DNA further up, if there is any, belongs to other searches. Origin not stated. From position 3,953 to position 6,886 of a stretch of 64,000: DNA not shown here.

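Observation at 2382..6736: Two paralogous giant surface proteins translationally coupled to folC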

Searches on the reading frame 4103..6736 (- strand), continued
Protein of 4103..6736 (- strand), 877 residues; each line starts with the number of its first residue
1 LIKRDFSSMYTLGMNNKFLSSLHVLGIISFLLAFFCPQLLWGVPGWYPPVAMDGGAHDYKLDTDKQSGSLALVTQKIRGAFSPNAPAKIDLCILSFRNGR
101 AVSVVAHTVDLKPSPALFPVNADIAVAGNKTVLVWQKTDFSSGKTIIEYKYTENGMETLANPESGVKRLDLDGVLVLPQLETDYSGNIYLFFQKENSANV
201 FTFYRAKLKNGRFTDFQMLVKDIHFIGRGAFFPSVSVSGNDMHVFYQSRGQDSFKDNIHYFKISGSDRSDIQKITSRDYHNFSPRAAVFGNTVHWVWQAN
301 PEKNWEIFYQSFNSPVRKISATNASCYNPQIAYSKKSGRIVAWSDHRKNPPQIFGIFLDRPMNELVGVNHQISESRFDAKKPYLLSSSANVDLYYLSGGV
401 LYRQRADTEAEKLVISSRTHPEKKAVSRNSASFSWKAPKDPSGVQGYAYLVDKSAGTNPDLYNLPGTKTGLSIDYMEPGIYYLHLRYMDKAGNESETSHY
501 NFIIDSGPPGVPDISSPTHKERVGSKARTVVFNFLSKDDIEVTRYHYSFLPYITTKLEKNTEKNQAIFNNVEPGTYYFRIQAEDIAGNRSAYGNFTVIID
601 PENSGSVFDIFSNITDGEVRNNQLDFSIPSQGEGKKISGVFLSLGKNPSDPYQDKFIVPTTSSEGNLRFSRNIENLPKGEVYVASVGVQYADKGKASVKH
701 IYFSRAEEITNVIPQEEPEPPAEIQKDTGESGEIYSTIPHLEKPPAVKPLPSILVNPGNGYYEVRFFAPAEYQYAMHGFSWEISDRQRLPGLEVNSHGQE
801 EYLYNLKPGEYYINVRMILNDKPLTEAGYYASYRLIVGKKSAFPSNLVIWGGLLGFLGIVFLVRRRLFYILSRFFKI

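Call 41: search_protein_families(library=ncbifam, proteins=[L010:12369-13664:+, L009:12476-13663:+, L001:3349-4557:-, L009:7070-8026:+, L010:7048-8001:+, L004:13431-14168:+, L011:12840-13562:+], max_evalue=0.001)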
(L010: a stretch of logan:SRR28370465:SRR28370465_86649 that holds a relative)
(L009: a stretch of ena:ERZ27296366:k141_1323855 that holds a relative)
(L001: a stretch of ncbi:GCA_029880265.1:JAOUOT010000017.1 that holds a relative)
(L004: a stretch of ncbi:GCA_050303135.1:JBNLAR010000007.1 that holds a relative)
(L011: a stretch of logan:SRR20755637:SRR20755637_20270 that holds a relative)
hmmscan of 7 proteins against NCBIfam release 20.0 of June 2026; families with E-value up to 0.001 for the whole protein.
L010:12369-13664:+ (431 aa): 10 families
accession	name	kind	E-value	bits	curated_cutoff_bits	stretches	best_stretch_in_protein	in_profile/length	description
TIGR01499.1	folC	subfamily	2.1e-79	267.7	162.65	1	40-392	4-359/400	bifunctional protein FolC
NF047860.1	Tet-DihydfolSynFolCMyb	equivalog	2.3e-44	152.1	700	1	33-234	42-241/468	bifunctional tetrahydrofolate synthase/dihydrofolate synthase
NF008101.0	PRK10846.1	equivalog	2.6e-31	108.8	360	1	55-356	50-345/422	bifunctional tetrahydrofolate synthase/dihydrofolate synthase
TIGR01085.1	murE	subfamily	2.1e-09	36.8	257.3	0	45-83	76-114/472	UDP-N-acetylmuramyl-tripeptide synthetase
NF001126.0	PRK00139.1-4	equivalog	5.9e-08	31.7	373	0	47-83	97-133/486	UDP-N-acetylmuramoyl-L-alanyl-D-glutamate--2,6-diaminopimelate ligase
NF008896.0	PRK11929.1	equivalog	1.2e-06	26.7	1023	0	45-83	103-141/965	bifunctional UDP-N-acetylmuramoyl-L-alanyl-D-glutamate--2,6-diaminopimelate ligase MurE/UDP-N-acetylmuramoyl-tripeptide--D-alanyl-D-alanine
TIGR04012.1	poly_gGlu_PgsB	equivalog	2e-06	26.8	222.7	1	170-257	123-206/380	poly-gamma-glutamate synthase PgsB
NF001124.0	PRK00139.1-2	equivalog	6.1e-05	21.9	476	0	269-351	305-393/500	UDP-N-acetylmuramoyl-L-alanyl-D-glutamate--2,6-diaminopimelate ligase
NF053646.1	pMurD1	equivalog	0.00021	20.1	610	0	54-88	109-143/465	pseudomurein biosynthesis peptide ligase pMurD1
NF053648.1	pMurE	equivalog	0.00022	20.1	600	0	51-87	95-131/464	pseudomurein biosynthesis peptide ligase pMurE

L009:12476-13663:+ (395 aa): 9 families
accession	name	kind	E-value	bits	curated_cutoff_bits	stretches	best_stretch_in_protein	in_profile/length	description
TIGR01499.1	folC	subfamily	1.8e-82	277.9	162.65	2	34-225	5-199/400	bifunctional protein FolC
NF047860.1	Tet-DihydfolSynFolCMyb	equivalog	2.8e-52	178.2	700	2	31-212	47-234/468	bifunctional tetrahydrofolate synthase/dihydrofolate synthase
NF008101.0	PRK10846.1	equivalog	1.4e-37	129.5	360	2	50-194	52-196/422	bifunctional tetrahydrofolate synthase/dihydrofolate synthase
TIGR04012.1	poly_gGlu_PgsB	equivalog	1.3e-08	34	222.7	0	157-236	125-202/380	poly-gamma-glutamate synthase PgsB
TIGR01085.1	murE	subfamily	2.2e-06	26.8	257.3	1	40-92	78-130/472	UDP-N-acetylmuramyl-tripeptide synthetase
NF001126.0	PRK00139.1-4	equivalog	5.3e-06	25.2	373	1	40-78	97-135/486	UDP-N-acetylmuramoyl-L-alanyl-D-glutamate--2,6-diaminopimelate ligase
TIGR01082.1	murC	equivalog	8.3e-05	21.8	335.1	0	156-268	165-278/449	UDP-N-acetylmuramate--L-alanine ligase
NF010628.0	PRK14022.1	equivalog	0.0001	21.2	536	0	40-114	104-175/483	UDP-N-acetylmuramoyl-L-alanyl-D-glutamate--L-lysine ligase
NF001130.0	PRK00139.2-4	equivalog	0.00088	18.1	715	0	250-331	348-429/516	UDP-N-acetylmuramoyl-L-alanyl-D-glutamate--2,6-diaminopimelate ligase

L001:3349-4557:- (402 aa): 5 families
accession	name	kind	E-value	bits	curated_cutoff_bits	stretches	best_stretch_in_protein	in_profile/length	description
TIGR01499.1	folC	subfamily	1.4e-80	271.6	162.65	2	37-228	4-198/400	bifunctional protein FolC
NF047860.1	Tet-DihydfolSynFolCMyb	equivalog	1.6e-47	162.5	700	1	41-224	53-242/468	bifunctional tetrahydrofolate synthase/dihydrofolate synthase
NF008101.0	PRK10846.1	equivalog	2e-34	119.1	360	2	52-224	50-220/422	bifunctional tetrahydrofolate synthase/dihydrofolate synthase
TIGR04012.1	poly_gGlu_PgsB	equivalog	4.4e-05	22.4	222.7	0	166-248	130-205/380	poly-gamma-glutamate synthase PgsB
TIGR01143.1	murF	subfamily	0.00017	20.6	288.6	0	139-227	123-214/418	UDP-N-acetylmuramoyl-tripeptide--D-alanyl-D-alanine ligase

L009:7070-8026:+ (318 aa): 7 families
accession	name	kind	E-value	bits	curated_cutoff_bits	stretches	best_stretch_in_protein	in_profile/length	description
TIGR02651.1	RNase_Z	equivalog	2e-20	73.1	292.95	2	61-205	17-155/302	ribonuclease Z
NF000801.0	PRK00055.1-3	equivalog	2.2e-16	59.8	252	2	201-302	203-296/307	ribonuclease Z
NF041851.1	cyc_nuc_deg_phdiest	equivalog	1.4e-15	57.3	400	1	67-285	24-230/253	cyclic nucleotide-degrading phosphodiesterase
NF000800.0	PRK00055.1-1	equivalog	1.1e-10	41.1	398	1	61-201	18-154/305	ribonuclease Z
TIGR02649.1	true_RNase_BN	exception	8e-08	31.6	563.7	1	71-201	30-153/304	ribonuclease BN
NF002558.0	PRK02126.1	subfamily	1.8e-07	30.5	315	0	202-288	242-324/345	ribonuclease Z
NF000805.0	PRK00055.2-3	equivalog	3.8e-05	23.1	416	1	225-287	216-278/307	ribonuclease Z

L010:7048-8001:+ (317 aa): 8 families
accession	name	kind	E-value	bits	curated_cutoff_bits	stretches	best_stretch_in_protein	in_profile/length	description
TIGR02651.1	RNase_Z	equivalog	2e-20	73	292.95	2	62-210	18-160/302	ribonuclease Z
NF000801.0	PRK00055.1-3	equivalog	6e-18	64.9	252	2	199-291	202-287/307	ribonuclease Z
NF041851.1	cyc_nuc_deg_phdiest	equivalog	6.3e-14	52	400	1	68-287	25-233/253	cyclic nucleotide-degrading phosphodiesterase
NF000800.0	PRK00055.1-1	equivalog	2.6e-07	30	398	0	213-285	206-281/305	ribonuclease Z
NF000805.0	PRK00055.2-3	equivalog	2.2e-06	27.1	416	1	226-298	218-290/307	ribonuclease Z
NF002558.0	PRK02126.1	subfamily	4.1e-06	26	315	1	200-283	241-321/345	ribonuclease Z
NF041257.1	GntH_guanitoxin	equivalog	2.1e-05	23.6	333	0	168-264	151-243/374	guanitoxin biosynthesis MBL fold metallo-hydrolase GntH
TIGR03307.1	PhnP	equivalog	5.9e-05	22.5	272.25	1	69-272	43-218/249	phosphonate metabolism protein PhnP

L004:13431-14168:+ (245 aa): 0 families

L011:12840-13562:+ (240 aa): 0 families

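Call 43: find_related_loci(query=A2, collection=genome_contigs, flank=6000)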
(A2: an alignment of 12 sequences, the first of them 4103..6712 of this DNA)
Query A2 (869 aa) in genome_contigs; peptide patterns used: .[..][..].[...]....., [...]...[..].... (x = any residue, [..] = any of these).
60 stretches matched a pattern; 16 encode a relative of the query (tblastn E <= 1e-3); 16 distinct loci.
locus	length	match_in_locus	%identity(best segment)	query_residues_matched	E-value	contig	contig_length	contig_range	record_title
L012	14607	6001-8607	82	1-869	0e+0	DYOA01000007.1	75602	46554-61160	MAG TPA_asm: Leptospira biflexa isolate SulCav_GS09_5_2_45_65 SulCav_GS09_5_251_length_75602_cov_34_943797, whole genome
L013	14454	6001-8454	33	37-867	2e-151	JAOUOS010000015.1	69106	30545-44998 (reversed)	MAG: Spirochaetia bacterium isolate 8_1_Oct_SF_Bin24 8_1_Oct_SF_Bin24_scaffold_155_c1, whole genome shotgun sequence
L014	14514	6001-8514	34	21-868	2e-151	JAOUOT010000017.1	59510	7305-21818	MAG: Spirochaetia bacterium isolate 8_1_Oct_SF_Bin25 8_1_Oct_SF_Bin25_scaffold_185_c1, whole genome shotgun sequence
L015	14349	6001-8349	32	34-829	2e-128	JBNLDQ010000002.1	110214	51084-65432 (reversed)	MAG: Turneriellaceae bacterium isolate C1C2.bin.46.orig k141_902829, whole genome shotgun sequence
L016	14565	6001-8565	32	19-862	1e-127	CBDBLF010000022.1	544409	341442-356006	MAG: Spirochaetota bacterium isolate de31dcba-5cbe-4b48-bfd3-582df3e9e90c genome assembly, contig: contig_22, whole geno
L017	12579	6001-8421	30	19-838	1e-117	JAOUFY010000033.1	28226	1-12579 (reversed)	MAG: Spirochaetia bacterium isolate 4_1_July_SF_Bin56 4_1_July_SF_Bin56_scaffold_594_c1, whole genome shotgun sequence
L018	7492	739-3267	27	7-866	2e-101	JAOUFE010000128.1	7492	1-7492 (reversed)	MAG: Spirochaetia bacterium isolate 4_1_July_SF_Bin31 4_1_July_SF_Bin31_scaffold_5334_c1, whole genome shotgun sequence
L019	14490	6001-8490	28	19-858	8e-99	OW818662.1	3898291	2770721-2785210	metagenome genome assembly, chromosome: 1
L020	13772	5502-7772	29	37-811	5e-98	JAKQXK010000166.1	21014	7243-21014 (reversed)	MAG: Spirochaetota bacterium isolate USST_metabat.95_sub k141_1892624, whole genome shotgun sequence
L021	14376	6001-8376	29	20-811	6e-94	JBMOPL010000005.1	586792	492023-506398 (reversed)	MAG: Spirochaetota bacterium isolate Betzabe_MAG127 MAG127_5, whole genome shotgun sequence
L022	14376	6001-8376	30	37-829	2e-93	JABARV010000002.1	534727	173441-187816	MAG: Turneriella sp. isolate Bin_83R c_000000000038, whole genome shotgun sequence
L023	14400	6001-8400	28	6-811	3e-93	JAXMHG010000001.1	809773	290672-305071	MAG: Turneriella sp. isolate STL-SPI3 C4.67.fa-1, whole genome shotgun sequence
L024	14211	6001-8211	29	70-811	2e-88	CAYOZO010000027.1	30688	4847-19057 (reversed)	MAG TPA_asm: uncultured Turneriella sp. isolate SRP290908_co2_398 genome assembly, contig: NODE_1808_length_30688_cov_5.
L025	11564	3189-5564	28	22-811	8e-95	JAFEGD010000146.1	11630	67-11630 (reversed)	MAG: Spirochaetes bacterium isolate SZAS TMP-1 CK_MAG-101__146__length-11630, whole genome shotgun sequence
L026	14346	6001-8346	32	37-822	1e-118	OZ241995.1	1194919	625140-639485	MAG: Leptospiria bacterium isolate 95dba25b-fe8b-43c0-aa07-00f779cf29d9 genome assembly, chromosome: 1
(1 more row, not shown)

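Call 67: search_solved_structures(query=L009:7070-8026:+, max_evalue=0.001)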
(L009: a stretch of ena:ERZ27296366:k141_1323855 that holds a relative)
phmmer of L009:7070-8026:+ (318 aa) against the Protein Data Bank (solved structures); distinct sequences matched with E-value up to 0.001: 2.
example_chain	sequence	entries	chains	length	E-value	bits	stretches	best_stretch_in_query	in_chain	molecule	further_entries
2cbn_A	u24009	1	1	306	1.1e-05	27.7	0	74-203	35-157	RIBONUCLEASE Z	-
1y44_A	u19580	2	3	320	0.00046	22.4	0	224-284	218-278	Ribonuclease Z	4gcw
